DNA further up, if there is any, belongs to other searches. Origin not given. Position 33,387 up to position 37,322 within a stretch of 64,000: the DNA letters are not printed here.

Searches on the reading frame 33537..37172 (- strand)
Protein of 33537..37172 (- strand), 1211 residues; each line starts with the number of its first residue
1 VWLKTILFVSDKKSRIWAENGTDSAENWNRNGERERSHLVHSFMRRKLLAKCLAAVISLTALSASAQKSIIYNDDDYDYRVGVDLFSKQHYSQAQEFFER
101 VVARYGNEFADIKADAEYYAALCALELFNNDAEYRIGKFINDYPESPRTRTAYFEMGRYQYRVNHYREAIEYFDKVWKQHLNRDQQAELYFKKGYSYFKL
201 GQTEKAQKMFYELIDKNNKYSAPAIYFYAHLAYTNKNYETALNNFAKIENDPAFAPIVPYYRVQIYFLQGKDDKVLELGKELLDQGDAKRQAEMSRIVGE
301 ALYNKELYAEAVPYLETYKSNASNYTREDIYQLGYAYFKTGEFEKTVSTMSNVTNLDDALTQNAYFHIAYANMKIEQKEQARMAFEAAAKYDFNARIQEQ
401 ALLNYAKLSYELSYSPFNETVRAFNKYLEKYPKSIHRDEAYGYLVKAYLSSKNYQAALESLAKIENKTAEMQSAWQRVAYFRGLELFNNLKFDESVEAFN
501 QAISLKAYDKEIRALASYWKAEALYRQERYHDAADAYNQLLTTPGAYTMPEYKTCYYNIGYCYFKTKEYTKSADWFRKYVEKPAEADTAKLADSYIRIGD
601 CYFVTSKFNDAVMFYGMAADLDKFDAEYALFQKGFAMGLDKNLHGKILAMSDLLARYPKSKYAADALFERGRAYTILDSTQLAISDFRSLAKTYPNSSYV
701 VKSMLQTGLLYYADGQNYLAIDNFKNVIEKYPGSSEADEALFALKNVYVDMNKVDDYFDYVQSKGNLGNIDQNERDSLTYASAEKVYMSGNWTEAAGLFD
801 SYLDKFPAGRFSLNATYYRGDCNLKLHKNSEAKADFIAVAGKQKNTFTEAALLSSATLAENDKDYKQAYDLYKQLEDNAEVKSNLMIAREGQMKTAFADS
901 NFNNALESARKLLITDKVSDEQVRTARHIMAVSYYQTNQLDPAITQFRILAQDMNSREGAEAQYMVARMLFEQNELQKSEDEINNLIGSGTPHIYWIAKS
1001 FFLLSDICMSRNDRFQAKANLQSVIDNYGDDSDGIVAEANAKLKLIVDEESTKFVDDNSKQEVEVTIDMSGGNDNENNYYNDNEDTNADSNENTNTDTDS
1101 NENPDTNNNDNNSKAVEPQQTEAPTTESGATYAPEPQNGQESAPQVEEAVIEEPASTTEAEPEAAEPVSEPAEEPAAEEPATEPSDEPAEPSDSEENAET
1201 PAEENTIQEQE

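Call 21: search_protein_families(library=pfam, proteins=[window:33537-37172:-], max_evalue=0.00001)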
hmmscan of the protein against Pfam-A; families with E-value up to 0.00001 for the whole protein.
window:33537-37172:- (1211 aa): 10 families
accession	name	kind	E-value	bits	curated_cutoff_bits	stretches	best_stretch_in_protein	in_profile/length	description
PF13174.12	TPR_6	-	2.2e-32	109.9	26.3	0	190-216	3-29/33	Tetratricopeptide repeat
PF13432.12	TPR_16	-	4.3e-25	88.2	32.7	0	483-541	4-58/65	Tetratricopeptide repeat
PF07719.23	TPR_2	-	9e-22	75.8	27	0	555-580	3-28/34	Tetratricopeptide repeat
PF00515.34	TPR_1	-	4.7e-17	61.5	27.8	0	555-578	3-26/34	Tetratricopeptide repeat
PF12895.13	ANAPC3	-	1.3e-15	57.8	27.2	0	305-387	2-81/82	Anaphase-promoting complex, cyclosome, subunit 3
PF13181.12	TPR_8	-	2.4e-13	49.5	25.7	0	187-214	1-28/34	Tetratricopeptide repeat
PF13428.12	TPR_14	-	5.9e-12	45.5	23.5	0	188-229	2-42/44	Tetratricopeptide repeat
PF14559.12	TPR_19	-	9.8e-12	45.5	25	0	418-476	8-62/68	Tetratricopeptide repeat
PF13424.12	TPR_12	-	1.6e-10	41.4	30.1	0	516-581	5-73/77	Tetratricopeptide repeat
PF13525.12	YfiO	-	4.1e-07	30.4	25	0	678-747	19-88/203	Outer membrane lipoprotein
